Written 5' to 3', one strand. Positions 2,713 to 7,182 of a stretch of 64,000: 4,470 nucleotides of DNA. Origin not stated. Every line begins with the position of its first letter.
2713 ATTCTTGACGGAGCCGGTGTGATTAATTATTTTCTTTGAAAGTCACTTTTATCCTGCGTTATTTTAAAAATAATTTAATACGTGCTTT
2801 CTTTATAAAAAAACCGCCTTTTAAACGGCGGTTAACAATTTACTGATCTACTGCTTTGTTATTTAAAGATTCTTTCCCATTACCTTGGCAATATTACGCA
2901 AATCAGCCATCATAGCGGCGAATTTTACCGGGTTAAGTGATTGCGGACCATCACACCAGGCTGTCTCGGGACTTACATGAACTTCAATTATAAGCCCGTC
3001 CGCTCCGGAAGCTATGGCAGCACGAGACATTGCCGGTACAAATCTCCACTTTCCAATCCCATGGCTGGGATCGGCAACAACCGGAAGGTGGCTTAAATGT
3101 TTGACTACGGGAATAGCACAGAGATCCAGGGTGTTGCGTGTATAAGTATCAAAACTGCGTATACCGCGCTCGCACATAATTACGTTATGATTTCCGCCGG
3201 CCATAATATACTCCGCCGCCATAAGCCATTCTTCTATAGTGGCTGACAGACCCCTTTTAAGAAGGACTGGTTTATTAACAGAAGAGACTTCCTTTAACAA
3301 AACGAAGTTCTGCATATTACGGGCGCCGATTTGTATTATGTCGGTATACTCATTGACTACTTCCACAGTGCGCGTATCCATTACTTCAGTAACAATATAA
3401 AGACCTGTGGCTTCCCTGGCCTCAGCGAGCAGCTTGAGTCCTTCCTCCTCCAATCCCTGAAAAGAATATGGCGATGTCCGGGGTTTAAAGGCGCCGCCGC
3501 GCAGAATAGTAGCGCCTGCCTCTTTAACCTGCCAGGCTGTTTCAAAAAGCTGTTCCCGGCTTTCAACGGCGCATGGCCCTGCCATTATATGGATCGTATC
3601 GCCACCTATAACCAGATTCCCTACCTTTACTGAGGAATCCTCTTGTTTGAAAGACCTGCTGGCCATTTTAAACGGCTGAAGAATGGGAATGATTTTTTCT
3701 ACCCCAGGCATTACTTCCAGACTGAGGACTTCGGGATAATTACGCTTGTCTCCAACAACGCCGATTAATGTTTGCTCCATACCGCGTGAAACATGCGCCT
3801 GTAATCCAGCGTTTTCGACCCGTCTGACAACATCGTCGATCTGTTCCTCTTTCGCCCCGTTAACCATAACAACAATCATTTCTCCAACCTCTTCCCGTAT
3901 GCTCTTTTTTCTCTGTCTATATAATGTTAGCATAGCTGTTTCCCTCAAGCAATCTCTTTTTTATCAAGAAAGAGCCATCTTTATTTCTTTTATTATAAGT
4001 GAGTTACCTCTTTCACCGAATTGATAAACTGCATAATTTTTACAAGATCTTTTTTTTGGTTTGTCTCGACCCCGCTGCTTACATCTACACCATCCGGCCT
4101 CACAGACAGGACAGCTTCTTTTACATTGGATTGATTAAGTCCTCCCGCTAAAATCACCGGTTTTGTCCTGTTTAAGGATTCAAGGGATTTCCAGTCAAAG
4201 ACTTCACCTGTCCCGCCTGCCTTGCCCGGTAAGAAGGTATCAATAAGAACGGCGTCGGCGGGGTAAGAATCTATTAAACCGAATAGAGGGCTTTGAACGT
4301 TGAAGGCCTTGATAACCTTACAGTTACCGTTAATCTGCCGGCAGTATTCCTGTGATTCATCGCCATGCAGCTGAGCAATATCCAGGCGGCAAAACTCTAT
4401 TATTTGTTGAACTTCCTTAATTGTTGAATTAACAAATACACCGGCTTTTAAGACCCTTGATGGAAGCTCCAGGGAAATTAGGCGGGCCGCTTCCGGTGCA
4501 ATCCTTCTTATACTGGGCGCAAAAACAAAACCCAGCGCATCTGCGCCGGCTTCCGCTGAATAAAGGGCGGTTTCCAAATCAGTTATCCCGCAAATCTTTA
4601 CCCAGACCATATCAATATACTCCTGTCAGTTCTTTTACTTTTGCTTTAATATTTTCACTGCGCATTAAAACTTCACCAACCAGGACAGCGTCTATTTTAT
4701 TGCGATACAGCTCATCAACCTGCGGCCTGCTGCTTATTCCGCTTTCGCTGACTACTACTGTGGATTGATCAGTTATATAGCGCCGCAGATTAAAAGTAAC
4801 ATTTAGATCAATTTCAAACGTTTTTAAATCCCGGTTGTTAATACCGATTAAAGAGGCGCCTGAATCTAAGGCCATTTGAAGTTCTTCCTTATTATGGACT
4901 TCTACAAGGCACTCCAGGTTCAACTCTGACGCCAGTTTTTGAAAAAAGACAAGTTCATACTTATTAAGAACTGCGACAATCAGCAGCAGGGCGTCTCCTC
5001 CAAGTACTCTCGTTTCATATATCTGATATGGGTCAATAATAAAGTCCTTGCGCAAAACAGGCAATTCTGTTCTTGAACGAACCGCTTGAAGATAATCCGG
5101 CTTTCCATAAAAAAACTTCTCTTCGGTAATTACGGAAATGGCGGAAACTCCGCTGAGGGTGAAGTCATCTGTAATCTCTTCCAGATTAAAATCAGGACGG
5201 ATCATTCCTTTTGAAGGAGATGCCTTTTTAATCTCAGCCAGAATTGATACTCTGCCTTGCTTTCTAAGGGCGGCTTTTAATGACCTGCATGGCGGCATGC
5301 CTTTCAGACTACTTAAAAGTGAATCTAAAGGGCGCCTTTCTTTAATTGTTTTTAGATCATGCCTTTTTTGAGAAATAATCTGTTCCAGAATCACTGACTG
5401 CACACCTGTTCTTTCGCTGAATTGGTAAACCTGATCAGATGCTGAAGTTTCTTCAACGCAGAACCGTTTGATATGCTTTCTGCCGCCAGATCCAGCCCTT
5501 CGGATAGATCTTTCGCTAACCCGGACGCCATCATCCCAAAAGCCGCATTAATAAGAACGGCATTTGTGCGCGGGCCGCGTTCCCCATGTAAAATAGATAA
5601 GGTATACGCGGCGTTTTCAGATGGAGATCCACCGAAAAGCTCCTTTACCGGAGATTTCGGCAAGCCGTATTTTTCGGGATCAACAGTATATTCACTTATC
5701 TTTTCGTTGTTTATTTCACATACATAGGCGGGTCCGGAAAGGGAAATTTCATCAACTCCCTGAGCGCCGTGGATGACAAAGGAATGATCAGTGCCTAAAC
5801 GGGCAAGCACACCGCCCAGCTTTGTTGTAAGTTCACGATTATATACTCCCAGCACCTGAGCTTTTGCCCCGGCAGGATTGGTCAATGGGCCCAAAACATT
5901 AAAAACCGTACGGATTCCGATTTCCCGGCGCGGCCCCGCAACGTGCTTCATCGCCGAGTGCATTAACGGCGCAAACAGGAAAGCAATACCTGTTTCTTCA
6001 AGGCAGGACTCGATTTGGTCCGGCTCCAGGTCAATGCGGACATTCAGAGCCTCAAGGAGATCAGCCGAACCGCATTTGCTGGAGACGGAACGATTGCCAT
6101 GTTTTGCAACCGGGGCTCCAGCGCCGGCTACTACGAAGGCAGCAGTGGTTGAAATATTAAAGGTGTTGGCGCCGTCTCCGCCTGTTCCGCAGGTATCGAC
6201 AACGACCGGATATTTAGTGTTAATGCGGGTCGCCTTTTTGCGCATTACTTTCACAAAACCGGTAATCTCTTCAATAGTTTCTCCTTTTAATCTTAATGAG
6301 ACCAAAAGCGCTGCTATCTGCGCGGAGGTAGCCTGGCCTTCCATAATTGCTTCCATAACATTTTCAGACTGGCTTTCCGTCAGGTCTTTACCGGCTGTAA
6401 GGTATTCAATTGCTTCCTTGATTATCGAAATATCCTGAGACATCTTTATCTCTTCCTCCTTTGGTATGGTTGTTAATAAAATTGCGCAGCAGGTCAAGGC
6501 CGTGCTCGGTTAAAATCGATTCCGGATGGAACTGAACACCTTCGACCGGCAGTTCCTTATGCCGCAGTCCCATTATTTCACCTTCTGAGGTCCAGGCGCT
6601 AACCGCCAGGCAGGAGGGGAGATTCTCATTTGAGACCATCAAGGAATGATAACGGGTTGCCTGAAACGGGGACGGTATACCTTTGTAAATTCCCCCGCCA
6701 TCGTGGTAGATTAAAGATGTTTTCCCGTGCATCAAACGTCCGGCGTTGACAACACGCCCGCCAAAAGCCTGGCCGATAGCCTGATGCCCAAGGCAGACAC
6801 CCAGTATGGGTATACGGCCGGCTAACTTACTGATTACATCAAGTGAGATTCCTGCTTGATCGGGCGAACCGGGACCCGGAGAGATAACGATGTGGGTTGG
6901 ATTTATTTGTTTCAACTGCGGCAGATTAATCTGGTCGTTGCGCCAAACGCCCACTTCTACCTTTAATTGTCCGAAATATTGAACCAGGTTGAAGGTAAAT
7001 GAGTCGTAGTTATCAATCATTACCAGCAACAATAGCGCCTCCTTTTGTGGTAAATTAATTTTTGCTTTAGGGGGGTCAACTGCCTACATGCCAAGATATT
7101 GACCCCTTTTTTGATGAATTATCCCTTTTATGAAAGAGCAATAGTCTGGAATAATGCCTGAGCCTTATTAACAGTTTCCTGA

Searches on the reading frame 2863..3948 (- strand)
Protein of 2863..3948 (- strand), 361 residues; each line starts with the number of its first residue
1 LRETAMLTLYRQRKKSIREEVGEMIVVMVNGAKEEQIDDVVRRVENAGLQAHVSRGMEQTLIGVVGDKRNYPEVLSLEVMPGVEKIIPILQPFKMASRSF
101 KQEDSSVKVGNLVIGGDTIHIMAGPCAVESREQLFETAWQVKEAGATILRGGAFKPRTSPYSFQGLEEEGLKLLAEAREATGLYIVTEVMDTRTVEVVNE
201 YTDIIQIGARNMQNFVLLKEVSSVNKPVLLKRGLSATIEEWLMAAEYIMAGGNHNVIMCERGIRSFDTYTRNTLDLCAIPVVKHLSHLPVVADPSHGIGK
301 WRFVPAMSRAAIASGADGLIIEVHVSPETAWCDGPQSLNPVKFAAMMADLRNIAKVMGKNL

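Call 70: search_protein_families(library=pfam, proteins=[window:2863-3948:-], max_evalue=0.01)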
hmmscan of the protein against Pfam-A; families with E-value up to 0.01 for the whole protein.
window:2863-3948:- (361 aa): 3 families
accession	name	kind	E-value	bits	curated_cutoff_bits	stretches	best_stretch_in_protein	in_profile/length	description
PF00793.26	DAHP_synth_1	-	3.3e-79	266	25.5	1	111-352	9-266/270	DAHP synthetase I family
PF18152.6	DAHP_snth_FXD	-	8.5e-22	77.2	27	1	24-91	1-67/67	DAHP synthase ferredoxin-like domain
PF03102.20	NeuB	-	1.7e-11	44.5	22.1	1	165-359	52-238/241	NeuB family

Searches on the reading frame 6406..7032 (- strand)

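Call 70: search_protein_families(library=pfam, proteins=[window:6406-7032:-], max_evalue=0.01)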
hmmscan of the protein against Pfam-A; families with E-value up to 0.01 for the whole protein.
window:6406-7032:- (208 aa): 2 families
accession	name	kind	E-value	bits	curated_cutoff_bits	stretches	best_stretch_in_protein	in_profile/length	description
PF00117.34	GATase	-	1.7e-60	204.4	22.8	1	4-186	1-187/190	Glutamine amidotransferase class-I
PF07722.19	Peptidase_C26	-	9e-09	35.8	20.5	1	70-171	102-219/219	Peptidase C26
